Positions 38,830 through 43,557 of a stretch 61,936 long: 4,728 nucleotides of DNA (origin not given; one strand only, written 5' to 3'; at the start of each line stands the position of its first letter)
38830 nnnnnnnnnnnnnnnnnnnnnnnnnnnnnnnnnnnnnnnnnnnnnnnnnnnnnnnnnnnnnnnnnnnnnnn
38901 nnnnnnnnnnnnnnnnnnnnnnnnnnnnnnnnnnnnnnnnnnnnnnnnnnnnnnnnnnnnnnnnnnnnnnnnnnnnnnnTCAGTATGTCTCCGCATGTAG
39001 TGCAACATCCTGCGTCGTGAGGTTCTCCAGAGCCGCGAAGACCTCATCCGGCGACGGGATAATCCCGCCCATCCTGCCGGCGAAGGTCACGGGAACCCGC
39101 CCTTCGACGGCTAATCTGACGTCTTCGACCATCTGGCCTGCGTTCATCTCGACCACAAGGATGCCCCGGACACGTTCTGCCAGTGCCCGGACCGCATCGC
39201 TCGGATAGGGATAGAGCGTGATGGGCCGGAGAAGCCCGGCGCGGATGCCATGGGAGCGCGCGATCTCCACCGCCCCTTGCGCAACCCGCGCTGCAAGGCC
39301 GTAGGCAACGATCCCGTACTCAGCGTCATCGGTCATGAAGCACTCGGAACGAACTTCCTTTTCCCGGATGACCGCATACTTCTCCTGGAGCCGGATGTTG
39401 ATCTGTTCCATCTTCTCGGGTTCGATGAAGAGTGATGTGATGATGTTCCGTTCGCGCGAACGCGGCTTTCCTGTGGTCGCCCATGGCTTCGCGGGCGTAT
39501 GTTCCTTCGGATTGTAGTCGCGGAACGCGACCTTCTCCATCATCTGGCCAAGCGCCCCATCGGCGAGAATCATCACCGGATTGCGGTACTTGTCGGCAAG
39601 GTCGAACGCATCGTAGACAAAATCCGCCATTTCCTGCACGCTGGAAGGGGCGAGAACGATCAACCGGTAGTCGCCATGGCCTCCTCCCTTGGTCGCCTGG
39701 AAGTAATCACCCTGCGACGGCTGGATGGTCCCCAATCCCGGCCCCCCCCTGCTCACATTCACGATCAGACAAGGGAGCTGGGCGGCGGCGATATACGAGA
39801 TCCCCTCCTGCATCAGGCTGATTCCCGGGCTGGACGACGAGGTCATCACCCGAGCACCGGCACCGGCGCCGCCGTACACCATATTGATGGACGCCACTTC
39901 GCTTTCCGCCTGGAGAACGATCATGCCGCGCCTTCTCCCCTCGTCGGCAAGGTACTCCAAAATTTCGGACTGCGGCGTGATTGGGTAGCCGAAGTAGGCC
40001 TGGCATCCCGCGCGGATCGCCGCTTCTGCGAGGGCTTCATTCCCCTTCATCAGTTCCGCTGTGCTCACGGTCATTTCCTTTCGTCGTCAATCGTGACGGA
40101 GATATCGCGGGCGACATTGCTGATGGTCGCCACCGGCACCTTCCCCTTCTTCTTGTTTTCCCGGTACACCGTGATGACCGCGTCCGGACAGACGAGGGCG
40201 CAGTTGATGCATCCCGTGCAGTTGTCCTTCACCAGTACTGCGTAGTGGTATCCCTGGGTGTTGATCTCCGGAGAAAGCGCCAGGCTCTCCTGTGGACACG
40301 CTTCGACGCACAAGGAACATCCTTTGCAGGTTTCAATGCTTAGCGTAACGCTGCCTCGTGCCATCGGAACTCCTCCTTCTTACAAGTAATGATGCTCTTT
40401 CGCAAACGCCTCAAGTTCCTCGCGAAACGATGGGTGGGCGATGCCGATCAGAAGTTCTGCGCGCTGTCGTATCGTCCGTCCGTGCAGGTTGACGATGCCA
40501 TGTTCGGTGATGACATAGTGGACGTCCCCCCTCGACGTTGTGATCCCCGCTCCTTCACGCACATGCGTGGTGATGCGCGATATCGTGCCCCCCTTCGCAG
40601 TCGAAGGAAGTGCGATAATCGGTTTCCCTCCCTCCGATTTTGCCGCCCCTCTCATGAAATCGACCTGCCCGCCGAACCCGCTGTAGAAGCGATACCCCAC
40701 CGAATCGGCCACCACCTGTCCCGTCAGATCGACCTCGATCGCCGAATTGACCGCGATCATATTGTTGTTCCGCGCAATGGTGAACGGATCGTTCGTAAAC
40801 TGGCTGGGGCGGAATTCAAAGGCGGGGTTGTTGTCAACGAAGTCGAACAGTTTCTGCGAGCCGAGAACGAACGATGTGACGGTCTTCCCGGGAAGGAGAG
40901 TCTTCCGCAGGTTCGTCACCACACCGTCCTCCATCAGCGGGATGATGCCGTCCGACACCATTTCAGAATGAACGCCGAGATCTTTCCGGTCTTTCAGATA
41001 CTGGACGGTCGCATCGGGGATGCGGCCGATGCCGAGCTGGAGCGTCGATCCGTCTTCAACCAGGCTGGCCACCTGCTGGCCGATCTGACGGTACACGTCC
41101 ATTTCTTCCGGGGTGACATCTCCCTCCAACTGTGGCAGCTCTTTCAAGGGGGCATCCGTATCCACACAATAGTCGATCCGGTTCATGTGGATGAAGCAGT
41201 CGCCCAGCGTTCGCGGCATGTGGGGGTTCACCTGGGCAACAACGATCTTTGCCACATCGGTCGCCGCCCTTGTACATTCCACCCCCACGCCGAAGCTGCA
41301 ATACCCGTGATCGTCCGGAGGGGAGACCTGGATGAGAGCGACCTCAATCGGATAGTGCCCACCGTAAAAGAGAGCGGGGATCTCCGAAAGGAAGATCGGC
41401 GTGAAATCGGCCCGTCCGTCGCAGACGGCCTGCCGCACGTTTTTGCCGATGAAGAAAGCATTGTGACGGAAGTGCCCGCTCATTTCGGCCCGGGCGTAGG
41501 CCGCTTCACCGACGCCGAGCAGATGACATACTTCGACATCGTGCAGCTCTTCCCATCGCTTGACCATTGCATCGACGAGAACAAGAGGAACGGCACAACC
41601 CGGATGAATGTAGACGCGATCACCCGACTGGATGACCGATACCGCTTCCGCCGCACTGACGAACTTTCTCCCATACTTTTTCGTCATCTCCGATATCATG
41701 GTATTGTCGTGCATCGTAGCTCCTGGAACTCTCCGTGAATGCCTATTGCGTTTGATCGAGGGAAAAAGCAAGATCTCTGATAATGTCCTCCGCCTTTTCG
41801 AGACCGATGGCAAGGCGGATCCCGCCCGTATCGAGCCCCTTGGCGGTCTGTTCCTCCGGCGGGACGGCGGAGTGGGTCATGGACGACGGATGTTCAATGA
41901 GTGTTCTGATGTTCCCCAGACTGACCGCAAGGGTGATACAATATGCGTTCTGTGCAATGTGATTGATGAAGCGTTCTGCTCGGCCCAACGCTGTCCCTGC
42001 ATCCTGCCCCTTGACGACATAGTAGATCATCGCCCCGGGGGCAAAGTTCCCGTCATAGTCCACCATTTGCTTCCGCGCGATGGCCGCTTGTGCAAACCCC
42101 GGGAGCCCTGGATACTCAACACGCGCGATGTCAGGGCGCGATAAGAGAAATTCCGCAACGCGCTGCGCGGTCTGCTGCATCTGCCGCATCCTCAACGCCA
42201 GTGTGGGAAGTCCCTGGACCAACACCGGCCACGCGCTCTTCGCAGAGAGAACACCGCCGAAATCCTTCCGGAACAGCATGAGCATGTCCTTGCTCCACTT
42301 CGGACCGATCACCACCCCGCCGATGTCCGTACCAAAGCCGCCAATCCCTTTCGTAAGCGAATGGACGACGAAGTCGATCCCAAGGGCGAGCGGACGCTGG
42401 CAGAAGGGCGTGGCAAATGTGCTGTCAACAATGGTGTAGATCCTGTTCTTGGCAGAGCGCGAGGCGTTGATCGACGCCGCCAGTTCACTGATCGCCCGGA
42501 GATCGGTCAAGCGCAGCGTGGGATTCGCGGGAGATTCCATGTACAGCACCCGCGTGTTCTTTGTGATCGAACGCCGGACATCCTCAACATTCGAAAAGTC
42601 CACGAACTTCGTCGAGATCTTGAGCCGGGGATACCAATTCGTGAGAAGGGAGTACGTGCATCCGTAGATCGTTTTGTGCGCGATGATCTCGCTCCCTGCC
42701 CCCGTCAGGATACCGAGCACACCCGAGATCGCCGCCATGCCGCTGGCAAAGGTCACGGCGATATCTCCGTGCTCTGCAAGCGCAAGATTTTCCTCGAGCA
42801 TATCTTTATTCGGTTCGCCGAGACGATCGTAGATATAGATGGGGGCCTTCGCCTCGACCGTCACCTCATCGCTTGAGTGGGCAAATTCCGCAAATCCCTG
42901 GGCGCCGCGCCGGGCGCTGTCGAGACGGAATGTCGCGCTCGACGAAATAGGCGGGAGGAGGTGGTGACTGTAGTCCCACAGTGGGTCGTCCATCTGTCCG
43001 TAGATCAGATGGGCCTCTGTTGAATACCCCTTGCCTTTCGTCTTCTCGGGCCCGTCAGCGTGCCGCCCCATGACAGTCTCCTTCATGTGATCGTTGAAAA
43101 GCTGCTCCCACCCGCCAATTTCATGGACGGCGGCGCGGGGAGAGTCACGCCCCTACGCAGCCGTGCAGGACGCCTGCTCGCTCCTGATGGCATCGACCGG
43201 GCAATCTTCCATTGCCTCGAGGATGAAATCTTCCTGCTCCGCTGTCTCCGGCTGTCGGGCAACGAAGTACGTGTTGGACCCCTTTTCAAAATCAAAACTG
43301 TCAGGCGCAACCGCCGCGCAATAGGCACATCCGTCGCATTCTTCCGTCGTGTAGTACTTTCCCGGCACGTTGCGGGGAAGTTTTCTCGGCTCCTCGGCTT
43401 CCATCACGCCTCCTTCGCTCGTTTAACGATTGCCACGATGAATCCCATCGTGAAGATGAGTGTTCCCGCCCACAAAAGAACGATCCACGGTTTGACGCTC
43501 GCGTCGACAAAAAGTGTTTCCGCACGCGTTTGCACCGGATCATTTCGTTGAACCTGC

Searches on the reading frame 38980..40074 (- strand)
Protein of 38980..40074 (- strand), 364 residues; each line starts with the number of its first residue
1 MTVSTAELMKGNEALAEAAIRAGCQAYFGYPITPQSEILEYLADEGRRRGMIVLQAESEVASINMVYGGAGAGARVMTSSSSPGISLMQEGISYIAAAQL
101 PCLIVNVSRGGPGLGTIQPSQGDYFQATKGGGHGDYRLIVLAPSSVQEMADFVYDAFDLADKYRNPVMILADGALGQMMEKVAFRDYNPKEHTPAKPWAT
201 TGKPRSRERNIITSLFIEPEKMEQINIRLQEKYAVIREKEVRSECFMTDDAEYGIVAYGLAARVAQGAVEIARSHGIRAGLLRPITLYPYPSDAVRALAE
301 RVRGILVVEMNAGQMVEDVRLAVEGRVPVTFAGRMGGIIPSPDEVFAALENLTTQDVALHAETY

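Call 55: search_protein_families(library=pfam, proteins=[window:38980-40074:-], max_evalue=0.00001)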
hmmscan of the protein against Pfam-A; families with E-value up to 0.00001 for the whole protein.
window:38980-40074:- (364 aa): 2 families
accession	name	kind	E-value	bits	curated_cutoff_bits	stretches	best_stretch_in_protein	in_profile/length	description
PF01855.24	POR_N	-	2.6e-49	168.5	27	1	17-224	1-206/231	Pyruvate flavodoxin/ferredoxin oxidoreductase, thiamine diP-bdg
PF17147.9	PFOR_II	-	2.9e-23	82.6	27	1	251-345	1-102/102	Pyruvate:ferredoxin oxidoreductase core domain II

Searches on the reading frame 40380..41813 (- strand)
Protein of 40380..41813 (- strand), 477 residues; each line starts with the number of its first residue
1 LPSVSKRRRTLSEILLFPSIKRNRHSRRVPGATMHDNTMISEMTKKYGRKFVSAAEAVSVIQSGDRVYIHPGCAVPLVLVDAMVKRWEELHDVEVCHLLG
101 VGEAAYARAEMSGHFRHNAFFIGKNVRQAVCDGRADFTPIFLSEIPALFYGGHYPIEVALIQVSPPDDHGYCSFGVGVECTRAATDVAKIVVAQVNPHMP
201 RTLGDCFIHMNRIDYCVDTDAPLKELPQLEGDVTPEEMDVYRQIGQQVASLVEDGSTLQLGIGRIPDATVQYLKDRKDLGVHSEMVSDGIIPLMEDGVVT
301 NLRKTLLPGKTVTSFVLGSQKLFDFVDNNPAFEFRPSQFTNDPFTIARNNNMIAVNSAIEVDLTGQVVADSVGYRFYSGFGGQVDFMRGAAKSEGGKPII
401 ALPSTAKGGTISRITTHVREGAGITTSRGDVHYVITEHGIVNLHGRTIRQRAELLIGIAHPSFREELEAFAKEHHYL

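Call 55: search_protein_families(library=pfam, proteins=[window:40380-41813:-], max_evalue=0.00001)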
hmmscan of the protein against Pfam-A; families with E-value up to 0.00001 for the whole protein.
window:40380-41813:- (477 aa): 2 families
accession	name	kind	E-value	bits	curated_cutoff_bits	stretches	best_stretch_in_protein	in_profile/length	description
PF13336.12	AcetylCoA_hyd_C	-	7.7e-66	221.2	23.7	1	318-469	1-152/154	Acetyl-CoA hydrolase/transferase C-terminal domain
PF02550.21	AcetylCoA_hydro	-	9.3e-33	114.3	24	1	44-219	2-189/198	Acetyl-CoA hydrolase/transferase N-terminal domain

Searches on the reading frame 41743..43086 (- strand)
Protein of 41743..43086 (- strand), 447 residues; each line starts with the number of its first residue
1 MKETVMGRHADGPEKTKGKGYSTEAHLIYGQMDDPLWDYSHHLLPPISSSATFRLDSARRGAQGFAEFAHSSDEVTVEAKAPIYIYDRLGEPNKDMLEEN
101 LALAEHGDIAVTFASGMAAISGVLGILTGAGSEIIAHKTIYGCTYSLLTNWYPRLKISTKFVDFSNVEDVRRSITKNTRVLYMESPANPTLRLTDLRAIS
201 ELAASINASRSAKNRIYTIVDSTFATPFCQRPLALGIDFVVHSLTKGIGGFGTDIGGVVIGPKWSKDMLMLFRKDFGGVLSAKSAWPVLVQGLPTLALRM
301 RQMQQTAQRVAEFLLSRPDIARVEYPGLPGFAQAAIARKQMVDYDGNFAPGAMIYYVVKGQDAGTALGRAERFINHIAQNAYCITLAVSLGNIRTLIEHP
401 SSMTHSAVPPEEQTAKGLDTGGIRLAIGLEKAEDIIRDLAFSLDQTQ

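Call 49: search_protein_families(library=pfam, proteins=[window:41743-43086:-], max_evalue=1)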
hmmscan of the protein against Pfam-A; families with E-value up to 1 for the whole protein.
window:41743-43086:- (447 aa): 3 families
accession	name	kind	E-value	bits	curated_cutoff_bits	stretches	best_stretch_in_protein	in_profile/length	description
PF01053.26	Cys_Met_Meta_PP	-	1.7e-95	320.3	27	1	44-443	19-380/381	Cys/Met metabolism PLP-dependent enzyme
PF00155.27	Aminotran_1_2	-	3.1e-05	23.8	19.7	1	109-311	67-280/361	Aminotransferase class I and II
PF06838.17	Met_gamma_lyase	-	0.00015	20.9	24.2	1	166-262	144-239/405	Methionine gamma-lyase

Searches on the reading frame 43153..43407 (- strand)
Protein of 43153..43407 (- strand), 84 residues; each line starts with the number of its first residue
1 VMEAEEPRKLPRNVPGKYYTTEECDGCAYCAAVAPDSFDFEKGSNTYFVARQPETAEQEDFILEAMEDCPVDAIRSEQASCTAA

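Call 49: search_protein_families(library=pfam, proteins=[window:43153-43407:-], max_evalue=1)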
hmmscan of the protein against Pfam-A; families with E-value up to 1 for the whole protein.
window:43153-43407:- (84 aa): 5 families
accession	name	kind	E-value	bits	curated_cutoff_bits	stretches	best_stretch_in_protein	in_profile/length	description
PF13370.11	Fer4_13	-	4.8e-15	56.4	24.5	1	22-75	4-57/58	4Fe-4S single cluster domain of Ferredoxin I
PF13459.11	Fer4_15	-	1.4e-07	32.6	22.4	1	22-75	6-65/66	4Fe-4S single cluster domain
PF00037.32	Fer4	-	0.0049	17.1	21.1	1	19-33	3-17/24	4Fe-4S binding domain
PF14697.11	Fer4_21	-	0.013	16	35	1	20-35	37-52/59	4Fe-4S dicluster domain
PF25160.1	LdpA_Fe-S-bd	-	0.078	13.2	27.6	0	20-35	24-39/49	LdpA Fe-S cluster-binding domain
